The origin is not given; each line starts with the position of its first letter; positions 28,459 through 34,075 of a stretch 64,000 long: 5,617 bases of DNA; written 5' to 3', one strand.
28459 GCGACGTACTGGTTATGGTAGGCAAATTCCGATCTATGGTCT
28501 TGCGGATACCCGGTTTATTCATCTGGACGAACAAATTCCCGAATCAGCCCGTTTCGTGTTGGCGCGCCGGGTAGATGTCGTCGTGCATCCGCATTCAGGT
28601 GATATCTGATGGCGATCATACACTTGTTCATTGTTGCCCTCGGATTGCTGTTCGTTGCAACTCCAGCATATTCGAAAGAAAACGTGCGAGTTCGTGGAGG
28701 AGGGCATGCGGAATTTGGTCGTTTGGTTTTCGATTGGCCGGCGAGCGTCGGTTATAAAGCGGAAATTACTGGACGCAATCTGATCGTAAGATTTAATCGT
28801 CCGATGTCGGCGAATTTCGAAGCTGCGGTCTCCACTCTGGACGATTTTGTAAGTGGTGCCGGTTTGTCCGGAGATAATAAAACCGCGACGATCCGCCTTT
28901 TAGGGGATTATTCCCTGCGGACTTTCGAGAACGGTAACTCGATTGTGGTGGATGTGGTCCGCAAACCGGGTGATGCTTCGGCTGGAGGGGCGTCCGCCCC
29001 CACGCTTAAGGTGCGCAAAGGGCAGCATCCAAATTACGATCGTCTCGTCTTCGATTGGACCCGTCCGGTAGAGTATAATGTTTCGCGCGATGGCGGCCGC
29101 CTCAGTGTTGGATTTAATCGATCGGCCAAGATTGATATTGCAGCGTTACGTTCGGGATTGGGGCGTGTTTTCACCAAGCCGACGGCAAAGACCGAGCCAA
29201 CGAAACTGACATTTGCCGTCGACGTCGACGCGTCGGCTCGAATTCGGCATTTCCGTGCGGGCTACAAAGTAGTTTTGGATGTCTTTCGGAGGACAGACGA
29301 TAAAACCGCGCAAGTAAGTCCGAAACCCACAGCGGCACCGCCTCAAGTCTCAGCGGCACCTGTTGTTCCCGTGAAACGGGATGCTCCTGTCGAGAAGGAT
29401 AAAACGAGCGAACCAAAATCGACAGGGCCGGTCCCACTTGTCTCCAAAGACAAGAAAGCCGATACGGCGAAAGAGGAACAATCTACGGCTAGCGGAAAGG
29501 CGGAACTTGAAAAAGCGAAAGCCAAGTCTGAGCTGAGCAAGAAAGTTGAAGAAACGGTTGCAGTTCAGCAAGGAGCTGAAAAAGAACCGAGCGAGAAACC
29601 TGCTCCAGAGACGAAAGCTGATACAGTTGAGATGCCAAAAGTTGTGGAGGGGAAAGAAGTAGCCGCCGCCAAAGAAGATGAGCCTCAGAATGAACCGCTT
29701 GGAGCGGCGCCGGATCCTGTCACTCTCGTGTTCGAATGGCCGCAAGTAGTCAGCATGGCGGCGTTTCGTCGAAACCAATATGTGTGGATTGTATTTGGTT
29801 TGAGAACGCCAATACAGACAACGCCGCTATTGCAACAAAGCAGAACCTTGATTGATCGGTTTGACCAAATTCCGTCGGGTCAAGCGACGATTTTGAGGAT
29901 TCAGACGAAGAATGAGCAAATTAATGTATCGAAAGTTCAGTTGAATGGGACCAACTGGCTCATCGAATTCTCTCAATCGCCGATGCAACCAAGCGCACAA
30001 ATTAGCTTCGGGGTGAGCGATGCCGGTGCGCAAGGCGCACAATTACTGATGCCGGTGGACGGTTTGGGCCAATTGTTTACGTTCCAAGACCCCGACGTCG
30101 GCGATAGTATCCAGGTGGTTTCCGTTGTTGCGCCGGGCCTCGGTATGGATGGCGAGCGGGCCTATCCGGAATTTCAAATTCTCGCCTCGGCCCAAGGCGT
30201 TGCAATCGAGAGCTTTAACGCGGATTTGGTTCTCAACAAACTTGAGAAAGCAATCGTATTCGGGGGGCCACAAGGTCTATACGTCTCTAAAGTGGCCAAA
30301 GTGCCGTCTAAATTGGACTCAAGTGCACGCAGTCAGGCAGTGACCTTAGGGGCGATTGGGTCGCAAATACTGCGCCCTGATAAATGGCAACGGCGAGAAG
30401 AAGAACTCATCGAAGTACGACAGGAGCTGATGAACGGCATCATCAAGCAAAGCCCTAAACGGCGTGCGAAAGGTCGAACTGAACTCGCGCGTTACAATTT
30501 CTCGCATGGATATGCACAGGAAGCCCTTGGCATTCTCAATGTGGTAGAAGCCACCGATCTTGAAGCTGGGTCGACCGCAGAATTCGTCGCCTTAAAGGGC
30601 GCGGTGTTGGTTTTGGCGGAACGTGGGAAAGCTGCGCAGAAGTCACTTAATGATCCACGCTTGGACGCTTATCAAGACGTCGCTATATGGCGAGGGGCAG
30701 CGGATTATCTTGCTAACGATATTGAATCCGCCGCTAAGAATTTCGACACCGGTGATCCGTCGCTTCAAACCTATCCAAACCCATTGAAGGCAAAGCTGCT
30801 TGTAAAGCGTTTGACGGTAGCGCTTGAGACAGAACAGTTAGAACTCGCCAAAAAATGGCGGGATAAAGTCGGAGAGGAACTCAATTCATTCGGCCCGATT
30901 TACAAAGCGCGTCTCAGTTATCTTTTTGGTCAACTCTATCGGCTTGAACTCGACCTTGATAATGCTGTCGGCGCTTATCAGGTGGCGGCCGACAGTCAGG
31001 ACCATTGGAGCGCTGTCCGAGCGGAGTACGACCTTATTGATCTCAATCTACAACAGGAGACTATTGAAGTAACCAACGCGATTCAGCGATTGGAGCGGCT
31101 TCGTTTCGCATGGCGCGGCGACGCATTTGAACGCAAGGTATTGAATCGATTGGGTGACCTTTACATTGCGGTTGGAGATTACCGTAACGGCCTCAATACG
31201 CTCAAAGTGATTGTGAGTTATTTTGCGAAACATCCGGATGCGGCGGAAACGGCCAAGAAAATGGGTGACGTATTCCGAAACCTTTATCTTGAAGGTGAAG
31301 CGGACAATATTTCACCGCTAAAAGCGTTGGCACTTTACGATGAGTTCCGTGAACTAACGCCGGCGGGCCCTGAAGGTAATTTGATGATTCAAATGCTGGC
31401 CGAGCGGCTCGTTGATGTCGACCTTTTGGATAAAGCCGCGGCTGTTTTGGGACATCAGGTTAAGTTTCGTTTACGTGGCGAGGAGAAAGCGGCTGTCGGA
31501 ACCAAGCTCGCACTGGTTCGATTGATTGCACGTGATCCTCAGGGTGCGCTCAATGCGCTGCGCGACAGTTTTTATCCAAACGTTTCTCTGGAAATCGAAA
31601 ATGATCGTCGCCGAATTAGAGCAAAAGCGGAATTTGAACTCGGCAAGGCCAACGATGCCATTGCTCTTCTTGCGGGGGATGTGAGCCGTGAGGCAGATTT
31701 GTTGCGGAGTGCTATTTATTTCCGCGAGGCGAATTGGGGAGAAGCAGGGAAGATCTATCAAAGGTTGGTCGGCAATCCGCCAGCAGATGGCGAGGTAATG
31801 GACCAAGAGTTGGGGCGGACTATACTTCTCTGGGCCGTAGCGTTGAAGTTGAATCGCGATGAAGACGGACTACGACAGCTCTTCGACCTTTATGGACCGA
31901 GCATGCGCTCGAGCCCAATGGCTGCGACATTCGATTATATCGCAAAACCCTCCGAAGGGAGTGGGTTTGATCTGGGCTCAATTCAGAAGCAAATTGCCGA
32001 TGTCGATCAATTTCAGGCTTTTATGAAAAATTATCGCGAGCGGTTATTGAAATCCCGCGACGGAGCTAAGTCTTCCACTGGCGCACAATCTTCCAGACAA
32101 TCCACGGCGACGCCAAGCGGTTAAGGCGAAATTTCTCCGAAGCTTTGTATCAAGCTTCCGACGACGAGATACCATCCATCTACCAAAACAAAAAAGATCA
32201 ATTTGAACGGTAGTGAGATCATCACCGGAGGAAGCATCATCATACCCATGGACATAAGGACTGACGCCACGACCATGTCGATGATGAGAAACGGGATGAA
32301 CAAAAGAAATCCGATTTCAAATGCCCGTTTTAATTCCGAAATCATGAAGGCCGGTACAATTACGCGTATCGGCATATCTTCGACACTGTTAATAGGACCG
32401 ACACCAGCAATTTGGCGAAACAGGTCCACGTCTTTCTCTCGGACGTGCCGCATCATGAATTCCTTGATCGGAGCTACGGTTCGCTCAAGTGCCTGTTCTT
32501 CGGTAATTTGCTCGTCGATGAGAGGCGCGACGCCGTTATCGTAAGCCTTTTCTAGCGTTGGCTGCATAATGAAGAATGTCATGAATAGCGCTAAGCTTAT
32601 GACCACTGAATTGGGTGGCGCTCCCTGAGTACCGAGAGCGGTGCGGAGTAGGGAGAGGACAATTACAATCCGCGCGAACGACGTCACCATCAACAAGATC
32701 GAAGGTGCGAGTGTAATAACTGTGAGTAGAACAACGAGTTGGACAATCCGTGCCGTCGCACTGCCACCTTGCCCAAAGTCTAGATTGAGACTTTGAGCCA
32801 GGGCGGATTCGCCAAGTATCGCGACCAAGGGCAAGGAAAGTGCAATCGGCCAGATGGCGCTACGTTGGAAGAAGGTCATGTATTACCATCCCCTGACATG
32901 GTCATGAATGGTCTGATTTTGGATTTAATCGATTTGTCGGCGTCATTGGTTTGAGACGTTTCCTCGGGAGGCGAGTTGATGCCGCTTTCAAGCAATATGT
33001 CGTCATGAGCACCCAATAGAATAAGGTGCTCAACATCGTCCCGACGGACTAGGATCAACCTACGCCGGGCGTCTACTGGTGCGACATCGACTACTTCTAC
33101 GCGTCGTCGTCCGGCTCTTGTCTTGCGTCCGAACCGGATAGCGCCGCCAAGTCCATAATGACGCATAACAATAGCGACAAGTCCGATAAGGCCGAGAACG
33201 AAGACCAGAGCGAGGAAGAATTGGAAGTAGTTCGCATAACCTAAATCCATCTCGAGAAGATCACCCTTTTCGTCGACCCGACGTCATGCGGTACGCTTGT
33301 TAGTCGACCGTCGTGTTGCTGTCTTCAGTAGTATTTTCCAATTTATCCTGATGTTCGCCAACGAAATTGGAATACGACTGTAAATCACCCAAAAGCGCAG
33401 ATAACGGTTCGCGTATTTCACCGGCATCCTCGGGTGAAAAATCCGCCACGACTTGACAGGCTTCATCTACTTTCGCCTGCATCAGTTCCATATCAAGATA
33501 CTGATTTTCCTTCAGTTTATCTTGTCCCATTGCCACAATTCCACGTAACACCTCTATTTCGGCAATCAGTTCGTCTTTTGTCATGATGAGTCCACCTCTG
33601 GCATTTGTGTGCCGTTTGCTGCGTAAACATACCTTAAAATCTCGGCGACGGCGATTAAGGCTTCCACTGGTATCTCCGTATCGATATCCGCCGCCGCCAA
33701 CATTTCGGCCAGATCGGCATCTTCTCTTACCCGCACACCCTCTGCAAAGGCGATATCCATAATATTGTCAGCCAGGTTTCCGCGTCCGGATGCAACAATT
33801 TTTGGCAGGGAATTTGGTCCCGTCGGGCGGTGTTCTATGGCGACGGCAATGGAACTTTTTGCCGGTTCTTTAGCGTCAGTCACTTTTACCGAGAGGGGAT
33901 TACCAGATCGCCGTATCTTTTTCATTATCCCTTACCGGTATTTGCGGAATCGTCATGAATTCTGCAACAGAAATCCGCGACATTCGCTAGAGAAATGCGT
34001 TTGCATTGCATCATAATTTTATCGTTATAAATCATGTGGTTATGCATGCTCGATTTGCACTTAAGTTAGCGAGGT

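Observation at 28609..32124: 1171-aa secreted repeat/TPR protein translationally coupled to motB: candidate novel periplasmic motor scaffold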

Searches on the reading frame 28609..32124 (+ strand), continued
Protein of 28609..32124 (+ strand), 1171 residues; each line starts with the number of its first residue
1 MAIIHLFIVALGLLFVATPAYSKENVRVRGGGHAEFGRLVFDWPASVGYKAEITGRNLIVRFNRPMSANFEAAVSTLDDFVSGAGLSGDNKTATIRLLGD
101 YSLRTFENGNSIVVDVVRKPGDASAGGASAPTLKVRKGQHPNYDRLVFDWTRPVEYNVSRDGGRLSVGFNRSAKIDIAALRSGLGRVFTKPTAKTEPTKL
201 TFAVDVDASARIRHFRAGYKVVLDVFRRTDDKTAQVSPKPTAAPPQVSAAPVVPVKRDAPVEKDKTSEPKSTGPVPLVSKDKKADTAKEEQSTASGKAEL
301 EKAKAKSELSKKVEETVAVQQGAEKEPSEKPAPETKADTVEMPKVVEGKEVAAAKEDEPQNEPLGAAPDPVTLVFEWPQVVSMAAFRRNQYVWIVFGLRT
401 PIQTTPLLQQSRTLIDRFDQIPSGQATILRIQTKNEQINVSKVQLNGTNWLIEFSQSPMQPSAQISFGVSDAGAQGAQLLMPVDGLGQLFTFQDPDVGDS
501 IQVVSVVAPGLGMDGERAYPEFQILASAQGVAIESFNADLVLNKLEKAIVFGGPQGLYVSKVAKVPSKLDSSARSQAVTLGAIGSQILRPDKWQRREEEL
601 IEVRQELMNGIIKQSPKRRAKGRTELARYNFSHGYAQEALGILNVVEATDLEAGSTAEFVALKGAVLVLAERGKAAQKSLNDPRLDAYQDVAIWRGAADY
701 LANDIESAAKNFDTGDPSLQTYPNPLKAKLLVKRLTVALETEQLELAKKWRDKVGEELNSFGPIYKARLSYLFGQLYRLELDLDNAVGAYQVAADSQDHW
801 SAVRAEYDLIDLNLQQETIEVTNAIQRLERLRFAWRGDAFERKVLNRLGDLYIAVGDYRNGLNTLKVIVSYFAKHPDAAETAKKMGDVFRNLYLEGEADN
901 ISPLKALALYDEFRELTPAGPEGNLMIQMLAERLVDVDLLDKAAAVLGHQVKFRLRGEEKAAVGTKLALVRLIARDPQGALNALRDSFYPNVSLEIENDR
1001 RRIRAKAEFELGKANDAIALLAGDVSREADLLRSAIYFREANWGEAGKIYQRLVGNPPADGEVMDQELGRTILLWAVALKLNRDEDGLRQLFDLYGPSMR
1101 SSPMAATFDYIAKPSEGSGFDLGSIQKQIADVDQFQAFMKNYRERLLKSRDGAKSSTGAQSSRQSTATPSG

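Call 79: find_encoding_contigs(protein=P0352, flank=8000, max_places=1)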
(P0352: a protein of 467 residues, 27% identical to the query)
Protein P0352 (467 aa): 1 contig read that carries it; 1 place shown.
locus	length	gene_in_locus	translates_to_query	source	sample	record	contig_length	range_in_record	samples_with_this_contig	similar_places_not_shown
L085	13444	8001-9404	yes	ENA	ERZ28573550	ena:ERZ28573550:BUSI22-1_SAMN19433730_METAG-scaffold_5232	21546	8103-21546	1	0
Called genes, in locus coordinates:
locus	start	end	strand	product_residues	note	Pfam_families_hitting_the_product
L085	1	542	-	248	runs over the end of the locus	PF02107:FlgH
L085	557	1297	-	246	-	PF08666:SAF (weak), PF13144:ChapFlgA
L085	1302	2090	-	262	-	PF00460:Flg_bb_rod, PF22692:LlgE_F_G_D1, PF06429:Flg_bbr_C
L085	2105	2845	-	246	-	PF00460:Flg_bb_rod, PF22692:LlgE_F_G_D1, PF06429:Flg_bbr_C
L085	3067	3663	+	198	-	PF03748:FliL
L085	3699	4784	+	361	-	PF02154:FliM, PF01052:FliMN_C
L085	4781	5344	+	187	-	PF20072:DUF6468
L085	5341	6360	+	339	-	-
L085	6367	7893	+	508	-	-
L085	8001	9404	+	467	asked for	PF07719:TPR_2 (faint), PF13424:TPR_12 (faint), PF13428:TPR_14 (faint), PF13176:TPR_7 (faint)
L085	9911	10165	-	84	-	-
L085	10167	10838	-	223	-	-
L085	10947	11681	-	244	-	-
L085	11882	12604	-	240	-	-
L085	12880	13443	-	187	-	?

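Call 81: find_encoding_contigs(protein=P0369, flank=8000, max_places=1)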
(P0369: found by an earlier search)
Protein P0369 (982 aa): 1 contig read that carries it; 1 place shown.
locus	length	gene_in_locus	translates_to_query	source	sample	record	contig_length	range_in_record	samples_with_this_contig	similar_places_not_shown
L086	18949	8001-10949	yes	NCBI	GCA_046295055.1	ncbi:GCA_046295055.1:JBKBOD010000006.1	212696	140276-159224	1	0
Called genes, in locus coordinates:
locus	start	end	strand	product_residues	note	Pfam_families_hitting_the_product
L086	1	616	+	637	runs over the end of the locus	PF13292:DXP_synthase_N, PF00456:Transketolase_N (faint), PF02779:Transket_pyr, PF02780:Transketolase_C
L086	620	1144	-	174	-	-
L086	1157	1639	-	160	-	-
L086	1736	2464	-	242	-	PF02107:FlgH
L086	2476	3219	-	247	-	PF08666:SAF, PF13144:ChapFlgA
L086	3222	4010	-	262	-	PF00460:Flg_bb_rod, PF22692:LlgE_F_G_D1, PF06429:Flg_bbr_C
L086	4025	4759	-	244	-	PF00460:Flg_bb_rod, PF22692:LlgE_F_G_D1, PF06429:Flg_bbr_C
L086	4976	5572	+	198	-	PF03748:FliL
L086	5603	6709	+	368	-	PF02154:FliM, PF01052:FliMN_C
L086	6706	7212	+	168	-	PF20072:DUF6468 (weak)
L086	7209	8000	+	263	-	-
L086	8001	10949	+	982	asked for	PF07719:TPR_2 (faint), PF12895:ANAPC3 (faint)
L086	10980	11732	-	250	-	PF00813:FliP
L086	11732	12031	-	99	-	-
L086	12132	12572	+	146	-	-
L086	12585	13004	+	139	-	PF00460:Flg_bb_rod (weak), PF06429:Flg_bbr_C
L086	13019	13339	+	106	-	PF02049:FliE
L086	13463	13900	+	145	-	-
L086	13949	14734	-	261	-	PF03372:Exo_endo_phos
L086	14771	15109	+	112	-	-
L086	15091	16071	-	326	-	PF00561:Abhydrolase_1 (faint), PF12146:Hydrolase_4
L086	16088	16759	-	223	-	PF13630:SdpI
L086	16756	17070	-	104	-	PF01022:HTH_5, PF12840:HTH_20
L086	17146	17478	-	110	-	PF01521:Fe-S_biosyn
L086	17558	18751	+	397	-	PF01966:HD, PF13286:HD_assoc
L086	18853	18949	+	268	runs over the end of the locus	PF05036:SPOR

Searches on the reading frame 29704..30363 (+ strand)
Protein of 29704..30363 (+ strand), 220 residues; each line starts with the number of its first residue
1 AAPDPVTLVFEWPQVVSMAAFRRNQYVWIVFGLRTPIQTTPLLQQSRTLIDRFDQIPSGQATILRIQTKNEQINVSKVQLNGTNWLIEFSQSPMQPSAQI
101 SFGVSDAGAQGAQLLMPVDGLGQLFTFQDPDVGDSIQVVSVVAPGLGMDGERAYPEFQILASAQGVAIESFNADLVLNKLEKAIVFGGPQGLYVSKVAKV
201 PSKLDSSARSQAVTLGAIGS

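Call 52: predict_structure(alignment_id=A2)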
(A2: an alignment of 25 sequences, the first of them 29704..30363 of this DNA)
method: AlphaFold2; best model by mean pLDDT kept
length: 220 residues; sequences in the alignment: 25
mean_pLDDT: 87.3   pTM: 0.82
mean pLDDT of the five models: 87.3, 86.2, 85.7, 85.5, 84.5
residues with pLDDT >= 90: 156; 70-90: 33; 50-70: 8; < 50: 23
segments of 3 or more residues with pLDDT < 50: 198-220
pLDDT, mean of each block of 10 residues (from residue 1): 94 97 97 97 97 96 98 97 98 96 79 82 90 94 95 93 96 90 88 62 43 43
secondary structure, 60 per line:
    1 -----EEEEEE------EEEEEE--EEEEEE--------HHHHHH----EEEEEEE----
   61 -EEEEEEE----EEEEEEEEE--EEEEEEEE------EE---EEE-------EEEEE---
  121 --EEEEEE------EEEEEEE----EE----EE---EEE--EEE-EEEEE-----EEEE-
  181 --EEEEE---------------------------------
elements in order: E6-11 E18-23 E26-31 H40-45 E50-56 E62-68 E73-81 E84-91 E103-105 E113-117 E123-128 E135-141 E157-159 E162-164 E166-170 E176-179 E183-187

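Call 56: fold_search(model_id=the predicted structure, library=pdb)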
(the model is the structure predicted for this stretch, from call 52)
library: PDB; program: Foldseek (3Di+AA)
matches with E <= 10: 300; with E <= 0.001: 0
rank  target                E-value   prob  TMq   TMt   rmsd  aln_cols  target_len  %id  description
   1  3jc8_Qa               2.7e-02  0.91  0.32  0.18  26.5       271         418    8  Architectural model of the type IVa pilus machine in a piliated state (released 2016-03-16)
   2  6uxd_B                5.5e-02  0.08  0.13  0.14  18.4       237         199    9  2.0A resolution structure of the hypothetical protein CT021 from Chlamydia trachomatis (released 2020-11-11)
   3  8dtl_A                2.7e-01  0.06  0.14  0.06  27.4       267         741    8  Cryo-EM structure of insulin receptor (IR) bound with S597 peptide (released 2022-09-07)
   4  3sit_B                3.0e-01  0.05  0.12  0.15  17.6       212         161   10  Crystal structure of porcine CRW-8 Rotavirus VP8* in complex with aceramido-GM3 (released 2011-09-28)
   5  3htl                  3.1e-01  0.04  0.13  0.09  20.1       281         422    9  Structure of the Corynebacterium diphtheriae major pilin SpaA points to a modular pilus assembly with stabilizing isopep (released 2009-09-15)
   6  7c8p_A                3.8e-01  0.06  0.13  0.16  17.4       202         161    6  Structural and functional characterization of human group A rotavirus P[25] VP8* (released 2021-04-14)
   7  3sis_B                4.0e-01  0.04  0.13  0.16  16.9       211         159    8  Crystal structure of Porcine CRW-8 Rotavirus VP8* in complex with aceramido-GM3_Gc (released 2011-09-28)
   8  2i2s_A                4.2e-01  0.05  0.12  0.15  17.0       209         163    9  Crystal Structure of the porcine CRW-8 rotavirus VP8* carbohydrate-recognising domain (released 2007-04-03)
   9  3sis_A                4.4e-01  0.05  0.12  0.15  17.5       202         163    9  Crystal structure of Porcine CRW-8 Rotavirus VP8* in complex with aceramido-GM3_Gc (released 2011-09-28)
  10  6ut9                  4.7e-01  0.04  0.12  0.16  16.8       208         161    8  Crystal structure of the carbohydrate-binding domain VP8* of human P[4] rotavirus strain BM5265 (released 2020-11-04)
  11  5cb7_A                4.9e-01  0.05  0.13  0.16  16.9       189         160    8  Crystallographic structure of human rotavirus K8 VP8* in complex with A-type HBGA (released 2016-06-08)
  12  4drr                  5.1e-01  0.05  0.13  0.15  17.6       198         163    8  Cell attachment protein VP8* of a human rotavirus specifically interacts with A-type histo-blood group antigen (released 2012-04-11)
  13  5caz                  5.1e-01  0.03  0.11  0.13  18.1       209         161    8  Crystallographic structure of apo human rotavirus K8 VP8* (released 2016-06-08)
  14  3khz_A                5.7e-01  0.12  0.15  0.10  10.8       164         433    7  Crystal Structure of R350A mutant of Staphylococcus aureus metallopeptidase (Sapep/DapE) in the apo-form (released 2010-07-07)
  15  6zy5_A                6.0e-01  0.51  0.18  0.06   7.2        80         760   12  Cryo-EM structure of the Human topoisomerase II alpha DNA-binding/cleavage domain in State 1 (released 2021-05-26)
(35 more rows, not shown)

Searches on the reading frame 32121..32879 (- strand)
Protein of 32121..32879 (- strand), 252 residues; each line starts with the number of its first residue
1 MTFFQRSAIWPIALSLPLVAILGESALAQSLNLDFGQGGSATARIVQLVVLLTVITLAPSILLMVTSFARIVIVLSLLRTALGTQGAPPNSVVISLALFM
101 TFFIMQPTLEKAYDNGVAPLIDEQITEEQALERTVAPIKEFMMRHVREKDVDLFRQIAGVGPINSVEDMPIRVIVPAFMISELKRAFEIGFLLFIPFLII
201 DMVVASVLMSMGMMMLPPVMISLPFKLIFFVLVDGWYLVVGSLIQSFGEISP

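Call 6: search_protein_families(library=pfam, proteins=[window:32121-32879:-], max_evalue=0.01)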
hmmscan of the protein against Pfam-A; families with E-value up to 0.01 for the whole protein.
window:32121-32879:- (252 aa): 1 family
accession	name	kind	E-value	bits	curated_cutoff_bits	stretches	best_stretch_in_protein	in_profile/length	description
PF00813.25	FliP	-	3.4e-82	275.5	26.9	1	51-243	1-191/191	FliP family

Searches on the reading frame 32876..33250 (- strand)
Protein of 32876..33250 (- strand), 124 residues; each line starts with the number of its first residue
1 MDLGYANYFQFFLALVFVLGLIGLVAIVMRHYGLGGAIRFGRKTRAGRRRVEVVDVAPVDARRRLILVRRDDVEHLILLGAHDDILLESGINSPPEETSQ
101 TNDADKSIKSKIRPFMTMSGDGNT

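Call 6: search_protein_families(library=pfam, proteins=[window:32876-33250:-], max_evalue=0.01)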
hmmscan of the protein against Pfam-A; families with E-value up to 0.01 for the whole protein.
window:32876-33250:- (124 aa): 1 family
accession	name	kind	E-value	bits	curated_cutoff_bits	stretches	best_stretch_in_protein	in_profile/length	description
PF04347.18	FliO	-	8.5e-07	29.4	22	1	36-107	7-77/91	Flagellar biosynthesis protein, FliO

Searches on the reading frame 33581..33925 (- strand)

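Call 7: search_protein_families(library=pfam, proteins=[window:33581-33925:-], max_evalue=0.01)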
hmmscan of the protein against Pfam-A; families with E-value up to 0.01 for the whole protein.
window:33581-33925:- (114 aa): 1 family
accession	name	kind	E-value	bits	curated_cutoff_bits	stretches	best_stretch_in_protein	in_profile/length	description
PF01312.24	Bac_export_2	-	2.8e-13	50.2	24.4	1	26-100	261-335/335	FlhB HrpN YscU SpaS Family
